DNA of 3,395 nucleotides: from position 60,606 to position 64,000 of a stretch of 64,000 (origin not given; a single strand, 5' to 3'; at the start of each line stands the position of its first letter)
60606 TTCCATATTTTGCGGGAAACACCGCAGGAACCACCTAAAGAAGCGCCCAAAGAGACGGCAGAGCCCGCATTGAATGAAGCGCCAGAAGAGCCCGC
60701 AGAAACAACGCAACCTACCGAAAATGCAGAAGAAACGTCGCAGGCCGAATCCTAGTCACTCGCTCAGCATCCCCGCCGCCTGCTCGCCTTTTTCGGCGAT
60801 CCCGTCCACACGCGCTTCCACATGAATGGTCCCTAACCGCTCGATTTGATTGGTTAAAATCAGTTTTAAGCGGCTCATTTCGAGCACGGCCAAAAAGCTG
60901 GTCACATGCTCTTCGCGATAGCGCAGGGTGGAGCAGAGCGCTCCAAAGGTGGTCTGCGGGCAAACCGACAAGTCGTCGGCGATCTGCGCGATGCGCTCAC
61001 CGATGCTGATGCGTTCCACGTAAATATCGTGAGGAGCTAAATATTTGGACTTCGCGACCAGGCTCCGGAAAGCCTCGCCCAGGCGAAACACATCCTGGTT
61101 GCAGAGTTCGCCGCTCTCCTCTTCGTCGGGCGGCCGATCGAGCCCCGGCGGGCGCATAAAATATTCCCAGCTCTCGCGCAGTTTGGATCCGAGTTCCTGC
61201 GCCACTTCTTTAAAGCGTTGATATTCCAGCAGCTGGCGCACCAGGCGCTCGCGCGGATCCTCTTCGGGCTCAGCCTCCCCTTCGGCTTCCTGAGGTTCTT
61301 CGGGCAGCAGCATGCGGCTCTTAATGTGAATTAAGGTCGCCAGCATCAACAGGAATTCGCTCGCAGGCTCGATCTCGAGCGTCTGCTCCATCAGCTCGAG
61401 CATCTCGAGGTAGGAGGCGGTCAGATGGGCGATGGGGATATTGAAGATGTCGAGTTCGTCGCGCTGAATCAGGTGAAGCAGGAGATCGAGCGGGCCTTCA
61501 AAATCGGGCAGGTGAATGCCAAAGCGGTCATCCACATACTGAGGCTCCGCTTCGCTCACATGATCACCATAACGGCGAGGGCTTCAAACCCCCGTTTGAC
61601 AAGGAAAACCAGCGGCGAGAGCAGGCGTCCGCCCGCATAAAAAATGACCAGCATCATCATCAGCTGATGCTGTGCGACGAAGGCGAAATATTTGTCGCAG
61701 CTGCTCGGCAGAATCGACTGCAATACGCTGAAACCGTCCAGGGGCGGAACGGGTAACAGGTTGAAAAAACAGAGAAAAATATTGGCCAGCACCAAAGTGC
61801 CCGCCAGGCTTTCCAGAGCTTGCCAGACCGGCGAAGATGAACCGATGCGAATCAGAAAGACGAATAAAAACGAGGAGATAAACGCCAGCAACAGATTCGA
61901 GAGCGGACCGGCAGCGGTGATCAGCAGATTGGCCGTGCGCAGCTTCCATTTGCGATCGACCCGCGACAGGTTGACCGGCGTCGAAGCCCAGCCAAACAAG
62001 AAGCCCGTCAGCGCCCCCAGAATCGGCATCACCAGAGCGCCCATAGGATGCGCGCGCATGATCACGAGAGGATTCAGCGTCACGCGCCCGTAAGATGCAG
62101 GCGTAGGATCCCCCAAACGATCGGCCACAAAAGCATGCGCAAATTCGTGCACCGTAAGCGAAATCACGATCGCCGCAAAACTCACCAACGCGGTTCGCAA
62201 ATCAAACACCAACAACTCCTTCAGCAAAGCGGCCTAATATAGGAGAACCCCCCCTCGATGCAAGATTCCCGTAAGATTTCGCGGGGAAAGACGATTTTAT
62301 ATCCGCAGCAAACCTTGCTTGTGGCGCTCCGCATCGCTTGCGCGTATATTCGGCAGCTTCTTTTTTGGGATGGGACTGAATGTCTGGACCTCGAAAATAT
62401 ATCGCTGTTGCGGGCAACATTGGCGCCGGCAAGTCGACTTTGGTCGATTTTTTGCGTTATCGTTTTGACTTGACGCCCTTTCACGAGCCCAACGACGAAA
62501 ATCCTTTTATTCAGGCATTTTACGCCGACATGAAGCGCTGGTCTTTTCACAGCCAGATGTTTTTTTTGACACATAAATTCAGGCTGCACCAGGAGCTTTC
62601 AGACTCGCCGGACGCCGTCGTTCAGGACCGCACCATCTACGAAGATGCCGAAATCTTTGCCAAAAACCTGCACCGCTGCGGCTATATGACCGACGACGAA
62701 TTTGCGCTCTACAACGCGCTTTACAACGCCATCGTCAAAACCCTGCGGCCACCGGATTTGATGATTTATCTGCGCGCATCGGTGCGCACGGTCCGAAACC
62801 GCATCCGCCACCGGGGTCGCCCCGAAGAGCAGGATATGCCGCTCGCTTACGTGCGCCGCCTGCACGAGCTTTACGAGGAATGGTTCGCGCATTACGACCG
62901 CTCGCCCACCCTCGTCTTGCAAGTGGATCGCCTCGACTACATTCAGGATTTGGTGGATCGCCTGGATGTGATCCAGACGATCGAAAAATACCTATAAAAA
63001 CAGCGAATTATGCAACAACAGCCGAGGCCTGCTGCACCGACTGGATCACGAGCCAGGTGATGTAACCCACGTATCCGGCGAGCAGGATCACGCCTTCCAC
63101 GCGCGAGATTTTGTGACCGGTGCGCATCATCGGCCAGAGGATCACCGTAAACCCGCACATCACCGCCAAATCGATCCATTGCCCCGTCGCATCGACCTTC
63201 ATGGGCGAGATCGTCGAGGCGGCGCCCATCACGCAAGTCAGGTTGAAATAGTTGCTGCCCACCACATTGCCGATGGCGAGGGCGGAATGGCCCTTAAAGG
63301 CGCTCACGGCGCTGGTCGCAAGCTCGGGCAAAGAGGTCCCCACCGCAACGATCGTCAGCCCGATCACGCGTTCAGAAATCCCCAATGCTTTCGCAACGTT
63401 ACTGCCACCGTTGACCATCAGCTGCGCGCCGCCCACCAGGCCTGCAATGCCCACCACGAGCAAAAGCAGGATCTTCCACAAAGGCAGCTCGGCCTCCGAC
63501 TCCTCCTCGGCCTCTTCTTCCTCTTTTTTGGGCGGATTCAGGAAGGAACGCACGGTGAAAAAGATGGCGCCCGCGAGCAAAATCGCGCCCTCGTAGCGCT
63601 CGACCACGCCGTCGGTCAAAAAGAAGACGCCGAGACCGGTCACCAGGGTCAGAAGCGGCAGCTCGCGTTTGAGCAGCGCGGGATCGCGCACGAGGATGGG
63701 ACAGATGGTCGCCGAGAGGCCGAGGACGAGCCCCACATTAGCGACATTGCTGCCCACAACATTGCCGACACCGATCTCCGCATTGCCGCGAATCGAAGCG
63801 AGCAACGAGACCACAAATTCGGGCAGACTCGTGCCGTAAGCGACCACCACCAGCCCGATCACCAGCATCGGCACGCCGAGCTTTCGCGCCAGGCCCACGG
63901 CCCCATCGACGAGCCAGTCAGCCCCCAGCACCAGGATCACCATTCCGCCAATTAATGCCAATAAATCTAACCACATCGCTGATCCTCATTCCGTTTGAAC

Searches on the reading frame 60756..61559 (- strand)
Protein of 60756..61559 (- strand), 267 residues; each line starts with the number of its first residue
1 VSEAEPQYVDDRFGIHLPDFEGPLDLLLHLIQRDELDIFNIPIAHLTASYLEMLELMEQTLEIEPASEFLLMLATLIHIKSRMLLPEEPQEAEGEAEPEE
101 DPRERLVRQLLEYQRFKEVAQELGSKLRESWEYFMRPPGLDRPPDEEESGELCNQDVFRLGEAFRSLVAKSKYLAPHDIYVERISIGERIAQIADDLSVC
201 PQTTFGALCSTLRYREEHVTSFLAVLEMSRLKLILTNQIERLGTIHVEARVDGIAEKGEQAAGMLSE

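Call 25: search_protein_families(library=ncbifam, proteins=[window:60756-61559:-], max_evalue=0.001)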
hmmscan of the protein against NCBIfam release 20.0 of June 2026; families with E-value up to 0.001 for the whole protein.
window:60756-61559:- (267 aa): 5 families
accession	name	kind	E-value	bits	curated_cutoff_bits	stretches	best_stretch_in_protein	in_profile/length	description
NF000995.0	PRK00104.1-4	equivalog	1.1e-53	182.2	315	1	15-248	7-244/251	segregation/condensation protein A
NF000994.0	PRK00104.1-3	equivalog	1.6e-48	165.5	234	1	12-250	3-241/246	segregation/condensation protein A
NF000992.0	PRK00104.1-1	equivalog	6.3e-37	127.4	417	1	17-249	7-242/247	segregation/condensation protein A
NF000993.0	PRK00104.1-2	equivalog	3.8e-34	118.4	268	1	15-249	3-232/237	segregation/condensation protein A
NF001751.0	PRK00478.1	equivalog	8.8e-17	61.2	436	1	12-136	160-285/505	segregation/condensation protein A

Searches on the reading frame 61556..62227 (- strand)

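Call 25: search_protein_families(library=ncbifam, proteins=[window:61556-62227:-], max_evalue=0.001)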
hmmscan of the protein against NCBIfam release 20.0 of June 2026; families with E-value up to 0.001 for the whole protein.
window:61556-62227:- (223 aa): 1 family
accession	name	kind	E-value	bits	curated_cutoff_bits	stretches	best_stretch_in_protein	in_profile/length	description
NF041824.1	daptide_HExxH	equivalog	2e-05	23.9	300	0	94-174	211-285/379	daptide biosynthesis intramembrane metalloprotease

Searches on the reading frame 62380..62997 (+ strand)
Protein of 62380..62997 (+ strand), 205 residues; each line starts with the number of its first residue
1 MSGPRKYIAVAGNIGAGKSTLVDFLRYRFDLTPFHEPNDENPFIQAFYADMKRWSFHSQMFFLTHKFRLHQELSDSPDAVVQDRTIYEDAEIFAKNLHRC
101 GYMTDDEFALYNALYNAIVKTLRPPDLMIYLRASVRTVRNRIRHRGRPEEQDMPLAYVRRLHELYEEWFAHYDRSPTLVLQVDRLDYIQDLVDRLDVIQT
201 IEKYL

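Call 25: search_protein_families(library=ncbifam, proteins=[window:62380-62997:+], max_evalue=0.001)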
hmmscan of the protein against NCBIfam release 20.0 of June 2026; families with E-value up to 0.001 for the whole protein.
window:62380-62997:+ (205 aa): 2 families
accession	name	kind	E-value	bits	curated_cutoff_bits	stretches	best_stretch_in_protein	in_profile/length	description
TIGR00041.1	DTMP_kinase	equivalog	8.1e-05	22.4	83.25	0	119-176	125-180/196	dTMP kinase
NF003012.0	PRK03839.1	equivalog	0.00092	19.2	152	0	88-149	43-104/180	putative kinase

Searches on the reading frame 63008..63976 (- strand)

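Call 25: search_protein_families(library=ncbifam, proteins=[window:63008-63976:-], max_evalue=0.001)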
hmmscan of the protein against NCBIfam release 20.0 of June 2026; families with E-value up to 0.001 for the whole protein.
window:63008-63976:- (322 aa): 6 families
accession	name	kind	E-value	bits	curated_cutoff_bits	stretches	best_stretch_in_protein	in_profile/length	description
TIGR00367.1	TIGR00367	hypoth_equivalog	1.1e-76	258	179.65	1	2-305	2-312/312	calcium/sodium antiporter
NF008005.0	PRK10734.1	equivalog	1.6e-67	228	432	1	1-313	1-320/325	calcium/sodium antiporter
TIGR00846.1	caca2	superfamily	5.2e-15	55.1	317.45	2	152-306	209-368/372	calcium/proton exchanger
TIGR00927.1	2A1904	subfamily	1.3e-13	49.6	710.1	2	185-248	1063-1126/1209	K+-dependent Na+/Ca+ exchanger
TIGR00378.1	cax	equivalog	1.3e-11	44.3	211.15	1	152-303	188-342/349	calcium/proton exchanger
TIGR00845.1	caca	equivalog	4.9e-11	41.1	679.85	2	191-280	770-861/921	sodium/calcium exchanger 1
